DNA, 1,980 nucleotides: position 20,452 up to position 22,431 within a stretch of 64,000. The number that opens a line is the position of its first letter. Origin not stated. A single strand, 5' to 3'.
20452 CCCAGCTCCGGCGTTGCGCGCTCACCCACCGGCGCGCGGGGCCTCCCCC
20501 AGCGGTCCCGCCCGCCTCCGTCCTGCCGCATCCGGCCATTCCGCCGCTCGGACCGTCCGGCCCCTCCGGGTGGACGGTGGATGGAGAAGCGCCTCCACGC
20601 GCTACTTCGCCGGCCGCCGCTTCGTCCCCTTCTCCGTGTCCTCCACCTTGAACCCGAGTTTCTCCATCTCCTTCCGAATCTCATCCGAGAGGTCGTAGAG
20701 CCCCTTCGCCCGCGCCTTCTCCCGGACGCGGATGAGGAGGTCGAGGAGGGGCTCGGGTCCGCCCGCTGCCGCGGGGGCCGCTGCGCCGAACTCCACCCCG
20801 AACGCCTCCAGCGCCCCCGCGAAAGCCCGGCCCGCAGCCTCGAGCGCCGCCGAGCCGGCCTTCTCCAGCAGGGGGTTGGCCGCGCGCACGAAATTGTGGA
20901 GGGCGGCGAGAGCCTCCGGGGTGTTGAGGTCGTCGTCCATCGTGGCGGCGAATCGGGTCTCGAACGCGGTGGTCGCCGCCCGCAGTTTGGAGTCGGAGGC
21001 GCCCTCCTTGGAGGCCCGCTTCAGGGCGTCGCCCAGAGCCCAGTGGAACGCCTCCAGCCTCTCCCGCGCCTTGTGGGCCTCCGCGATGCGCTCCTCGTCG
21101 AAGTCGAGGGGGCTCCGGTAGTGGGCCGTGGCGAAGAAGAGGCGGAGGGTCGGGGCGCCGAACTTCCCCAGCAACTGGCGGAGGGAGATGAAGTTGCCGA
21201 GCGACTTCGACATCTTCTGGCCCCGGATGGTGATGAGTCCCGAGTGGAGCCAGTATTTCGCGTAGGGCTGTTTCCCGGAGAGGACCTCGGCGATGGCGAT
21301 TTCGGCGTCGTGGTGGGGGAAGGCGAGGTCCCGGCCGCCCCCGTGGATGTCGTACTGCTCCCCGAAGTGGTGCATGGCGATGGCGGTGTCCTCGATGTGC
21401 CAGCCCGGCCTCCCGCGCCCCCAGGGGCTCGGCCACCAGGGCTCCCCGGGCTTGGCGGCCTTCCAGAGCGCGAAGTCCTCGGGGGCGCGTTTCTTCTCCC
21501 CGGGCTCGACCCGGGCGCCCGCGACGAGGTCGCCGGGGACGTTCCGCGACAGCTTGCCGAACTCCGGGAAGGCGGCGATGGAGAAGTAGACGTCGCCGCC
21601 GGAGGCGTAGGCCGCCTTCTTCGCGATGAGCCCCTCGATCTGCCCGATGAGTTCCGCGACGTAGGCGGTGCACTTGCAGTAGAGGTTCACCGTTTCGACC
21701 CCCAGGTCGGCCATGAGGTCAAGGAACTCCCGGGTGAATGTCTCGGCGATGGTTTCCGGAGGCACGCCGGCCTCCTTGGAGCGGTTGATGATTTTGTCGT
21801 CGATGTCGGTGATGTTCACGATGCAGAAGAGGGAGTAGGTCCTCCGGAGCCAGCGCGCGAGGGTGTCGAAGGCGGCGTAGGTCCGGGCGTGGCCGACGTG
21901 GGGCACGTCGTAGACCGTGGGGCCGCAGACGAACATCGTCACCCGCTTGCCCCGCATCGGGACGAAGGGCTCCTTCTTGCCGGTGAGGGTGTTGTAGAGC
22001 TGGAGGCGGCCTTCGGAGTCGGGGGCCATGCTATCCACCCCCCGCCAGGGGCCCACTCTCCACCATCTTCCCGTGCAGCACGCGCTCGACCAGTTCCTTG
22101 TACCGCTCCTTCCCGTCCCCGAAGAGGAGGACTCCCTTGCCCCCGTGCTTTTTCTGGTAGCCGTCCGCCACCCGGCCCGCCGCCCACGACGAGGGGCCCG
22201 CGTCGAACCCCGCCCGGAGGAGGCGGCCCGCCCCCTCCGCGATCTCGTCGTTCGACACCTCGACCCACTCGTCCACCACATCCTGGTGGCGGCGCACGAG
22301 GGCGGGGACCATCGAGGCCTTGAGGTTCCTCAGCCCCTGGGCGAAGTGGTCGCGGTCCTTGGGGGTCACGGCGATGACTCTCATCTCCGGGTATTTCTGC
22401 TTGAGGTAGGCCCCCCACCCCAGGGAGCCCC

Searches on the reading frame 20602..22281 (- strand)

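Call 8: search_protein_families(library=pfam, proteins=[window:20602-22281:-])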
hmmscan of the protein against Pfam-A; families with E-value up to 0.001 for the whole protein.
window:20602-22281:- (559 aa): 5 families
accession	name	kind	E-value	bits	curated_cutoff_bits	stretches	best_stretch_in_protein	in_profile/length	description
PF01406.26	tRNA-synt_1e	-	2.6e-106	355.9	27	1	106-403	2-300/301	tRNA synthetases class I (C) catalytic domain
PF09190.17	DALR_2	-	6.5e-11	43.1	22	1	443-495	1-54/57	DALR domain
PF00133.28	tRNA-synt_1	-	4.1e-09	36.1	22.7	1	311-391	330-410/414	tRNA synthetases class I (I, L, M and V)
PF09334.17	tRNA-synt_1g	-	7.9e-09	35.2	20.1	1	344-395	315-367/391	tRNA synthetases class I (M)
PF01921.24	tRNA-synt_1f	-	5.1e-05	22.8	27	1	315-414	240-340/360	tRNA synthetases class I (K)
